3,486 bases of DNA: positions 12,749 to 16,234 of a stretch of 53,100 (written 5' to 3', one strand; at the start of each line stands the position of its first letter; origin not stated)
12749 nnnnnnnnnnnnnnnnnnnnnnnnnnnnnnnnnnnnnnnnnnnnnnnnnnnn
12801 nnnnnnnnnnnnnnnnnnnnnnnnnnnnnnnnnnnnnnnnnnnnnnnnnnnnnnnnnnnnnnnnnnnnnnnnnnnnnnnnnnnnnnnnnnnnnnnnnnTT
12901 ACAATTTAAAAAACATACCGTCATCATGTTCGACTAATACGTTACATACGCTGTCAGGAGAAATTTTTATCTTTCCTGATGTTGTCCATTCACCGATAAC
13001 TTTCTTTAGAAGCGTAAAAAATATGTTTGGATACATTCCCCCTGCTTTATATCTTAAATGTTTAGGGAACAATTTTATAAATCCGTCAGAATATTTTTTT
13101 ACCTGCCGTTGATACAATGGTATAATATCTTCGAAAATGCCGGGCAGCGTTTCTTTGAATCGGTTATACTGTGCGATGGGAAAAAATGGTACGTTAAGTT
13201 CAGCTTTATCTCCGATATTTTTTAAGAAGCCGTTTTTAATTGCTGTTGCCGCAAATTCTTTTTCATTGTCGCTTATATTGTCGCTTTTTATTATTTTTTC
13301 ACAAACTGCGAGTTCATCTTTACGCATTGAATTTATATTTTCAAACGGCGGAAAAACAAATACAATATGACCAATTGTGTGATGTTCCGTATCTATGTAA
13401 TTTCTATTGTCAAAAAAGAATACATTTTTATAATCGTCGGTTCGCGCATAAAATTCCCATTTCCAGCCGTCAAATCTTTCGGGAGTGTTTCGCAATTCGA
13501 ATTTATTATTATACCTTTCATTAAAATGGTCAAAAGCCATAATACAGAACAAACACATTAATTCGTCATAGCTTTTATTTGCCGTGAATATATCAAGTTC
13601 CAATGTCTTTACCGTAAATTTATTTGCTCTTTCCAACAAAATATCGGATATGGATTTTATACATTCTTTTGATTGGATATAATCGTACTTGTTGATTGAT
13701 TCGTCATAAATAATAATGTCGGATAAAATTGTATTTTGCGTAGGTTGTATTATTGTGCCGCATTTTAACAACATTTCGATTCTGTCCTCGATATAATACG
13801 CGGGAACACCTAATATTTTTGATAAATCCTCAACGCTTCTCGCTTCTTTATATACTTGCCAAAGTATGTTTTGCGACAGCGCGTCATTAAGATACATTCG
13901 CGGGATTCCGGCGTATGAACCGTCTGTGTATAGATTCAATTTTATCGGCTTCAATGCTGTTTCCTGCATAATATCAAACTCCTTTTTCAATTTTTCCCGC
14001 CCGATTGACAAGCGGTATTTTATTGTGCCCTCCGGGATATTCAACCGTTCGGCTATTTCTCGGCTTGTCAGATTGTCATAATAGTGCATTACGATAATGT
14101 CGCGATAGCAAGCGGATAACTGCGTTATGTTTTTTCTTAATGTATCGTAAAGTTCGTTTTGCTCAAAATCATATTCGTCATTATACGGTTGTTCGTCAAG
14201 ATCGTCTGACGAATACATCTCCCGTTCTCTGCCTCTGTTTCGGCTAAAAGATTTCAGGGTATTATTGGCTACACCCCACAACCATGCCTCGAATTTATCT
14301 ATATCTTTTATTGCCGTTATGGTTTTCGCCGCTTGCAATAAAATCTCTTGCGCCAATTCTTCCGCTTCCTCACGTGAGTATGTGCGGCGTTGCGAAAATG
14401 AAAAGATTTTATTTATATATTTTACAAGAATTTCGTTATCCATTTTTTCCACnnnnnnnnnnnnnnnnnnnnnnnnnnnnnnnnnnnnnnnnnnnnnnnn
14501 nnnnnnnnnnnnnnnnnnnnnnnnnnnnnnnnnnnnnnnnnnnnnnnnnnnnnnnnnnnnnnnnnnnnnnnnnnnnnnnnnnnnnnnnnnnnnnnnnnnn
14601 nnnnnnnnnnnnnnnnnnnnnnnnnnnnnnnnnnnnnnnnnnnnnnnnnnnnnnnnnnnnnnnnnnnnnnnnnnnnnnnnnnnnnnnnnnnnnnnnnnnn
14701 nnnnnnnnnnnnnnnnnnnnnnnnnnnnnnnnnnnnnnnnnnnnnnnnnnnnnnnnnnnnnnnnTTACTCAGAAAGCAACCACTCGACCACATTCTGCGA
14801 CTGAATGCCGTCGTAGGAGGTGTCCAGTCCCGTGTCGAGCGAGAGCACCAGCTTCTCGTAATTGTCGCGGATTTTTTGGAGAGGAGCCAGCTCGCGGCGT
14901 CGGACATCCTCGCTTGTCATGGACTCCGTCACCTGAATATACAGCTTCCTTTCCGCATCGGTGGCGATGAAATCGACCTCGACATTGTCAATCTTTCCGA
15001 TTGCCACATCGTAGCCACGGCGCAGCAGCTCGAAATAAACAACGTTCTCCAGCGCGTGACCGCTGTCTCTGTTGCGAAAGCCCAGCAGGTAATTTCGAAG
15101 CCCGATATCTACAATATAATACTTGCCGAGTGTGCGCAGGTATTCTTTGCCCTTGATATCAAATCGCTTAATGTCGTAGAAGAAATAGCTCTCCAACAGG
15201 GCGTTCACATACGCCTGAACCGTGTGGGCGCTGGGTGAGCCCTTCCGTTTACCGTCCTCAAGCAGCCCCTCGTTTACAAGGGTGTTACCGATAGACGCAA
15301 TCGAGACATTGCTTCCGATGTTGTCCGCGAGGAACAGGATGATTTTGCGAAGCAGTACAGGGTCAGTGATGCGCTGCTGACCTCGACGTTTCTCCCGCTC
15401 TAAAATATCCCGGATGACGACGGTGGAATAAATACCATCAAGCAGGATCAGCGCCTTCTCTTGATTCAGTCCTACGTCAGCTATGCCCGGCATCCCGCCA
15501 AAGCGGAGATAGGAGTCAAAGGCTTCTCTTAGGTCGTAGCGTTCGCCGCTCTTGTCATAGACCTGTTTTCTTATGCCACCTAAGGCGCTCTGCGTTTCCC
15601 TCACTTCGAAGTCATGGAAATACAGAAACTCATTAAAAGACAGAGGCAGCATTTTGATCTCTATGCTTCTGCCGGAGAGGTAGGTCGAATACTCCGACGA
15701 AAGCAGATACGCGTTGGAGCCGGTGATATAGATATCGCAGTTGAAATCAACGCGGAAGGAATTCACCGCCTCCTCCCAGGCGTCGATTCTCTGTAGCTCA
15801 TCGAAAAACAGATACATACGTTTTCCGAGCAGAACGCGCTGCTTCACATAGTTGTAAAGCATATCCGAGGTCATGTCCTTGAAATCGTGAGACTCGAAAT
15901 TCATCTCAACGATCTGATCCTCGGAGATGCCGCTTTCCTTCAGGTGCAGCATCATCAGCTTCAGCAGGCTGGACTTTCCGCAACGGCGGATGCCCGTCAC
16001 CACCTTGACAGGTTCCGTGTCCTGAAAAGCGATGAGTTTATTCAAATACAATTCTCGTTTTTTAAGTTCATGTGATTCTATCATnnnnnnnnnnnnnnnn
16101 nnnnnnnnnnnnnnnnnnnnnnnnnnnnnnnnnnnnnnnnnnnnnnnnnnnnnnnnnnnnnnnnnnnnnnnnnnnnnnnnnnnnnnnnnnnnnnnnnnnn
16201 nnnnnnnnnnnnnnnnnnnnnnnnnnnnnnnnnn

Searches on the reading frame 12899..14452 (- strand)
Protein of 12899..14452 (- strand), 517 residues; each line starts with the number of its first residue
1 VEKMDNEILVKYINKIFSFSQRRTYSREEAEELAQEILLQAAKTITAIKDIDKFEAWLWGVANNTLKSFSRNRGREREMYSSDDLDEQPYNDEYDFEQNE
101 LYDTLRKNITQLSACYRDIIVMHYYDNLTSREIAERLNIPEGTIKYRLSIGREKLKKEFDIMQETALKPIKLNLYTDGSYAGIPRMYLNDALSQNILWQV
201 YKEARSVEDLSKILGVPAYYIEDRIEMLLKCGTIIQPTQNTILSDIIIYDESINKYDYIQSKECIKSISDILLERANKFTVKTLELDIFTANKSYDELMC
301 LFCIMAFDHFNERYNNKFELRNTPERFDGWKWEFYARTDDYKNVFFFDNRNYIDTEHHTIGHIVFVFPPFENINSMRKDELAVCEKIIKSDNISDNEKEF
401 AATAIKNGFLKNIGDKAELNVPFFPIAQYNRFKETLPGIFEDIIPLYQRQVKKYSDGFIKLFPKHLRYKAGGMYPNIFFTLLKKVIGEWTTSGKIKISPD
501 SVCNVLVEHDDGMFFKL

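Call 75: search_protein_families(library=pfam, proteins=[window:12899-14452:-])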
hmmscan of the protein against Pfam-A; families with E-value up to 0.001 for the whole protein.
window:12899-14452:- (517 aa): 6 families
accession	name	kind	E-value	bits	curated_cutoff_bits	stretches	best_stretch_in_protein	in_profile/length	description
PF08281.18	Sigma70_r4_2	-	1e-12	47.9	25.7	1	109-155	8-54/54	Sigma-70, region 4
PF04545.22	Sigma70_r4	-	8.1e-12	44.9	24.1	1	111-157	4-50/50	Sigma-70, region 4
PF04542.20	Sigma70_r2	-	9.5e-09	35.4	24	1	11-75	4-70/71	Sigma-70 region 2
PF13412.12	HTH_24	-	0.00016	21.6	21.9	0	127-148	17-38/48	Winged helix-turn-helix DNA-binding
PF12840.13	HTH_20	-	0.00055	20.3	27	0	123-149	14-40/51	Helix-turn-helix domain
PF07638.17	Sigma70_ECF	-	0.00085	19.7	21.1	0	83-159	106-183/185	ECF sigma factor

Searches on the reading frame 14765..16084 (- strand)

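Call 75: search_protein_families(library=pfam, proteins=[window:14765-16084:-])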
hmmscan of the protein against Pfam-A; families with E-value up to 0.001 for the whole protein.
window:14765-16084:- (439 aa): 3 families
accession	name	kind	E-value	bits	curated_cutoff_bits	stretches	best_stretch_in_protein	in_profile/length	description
PF13173.12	AAA_14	-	3.8e-32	111.5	27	1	24-154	2-129/129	AAA domain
PF13635.12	DUF4143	-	1.4e-14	54.5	28.1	1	237-385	8-157/160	Domain of unknown function (DUF4143)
PF01637.24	ATPase_2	-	0.00016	22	33.2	0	13-62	7-56/225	ATPase domain predominantly from Archaea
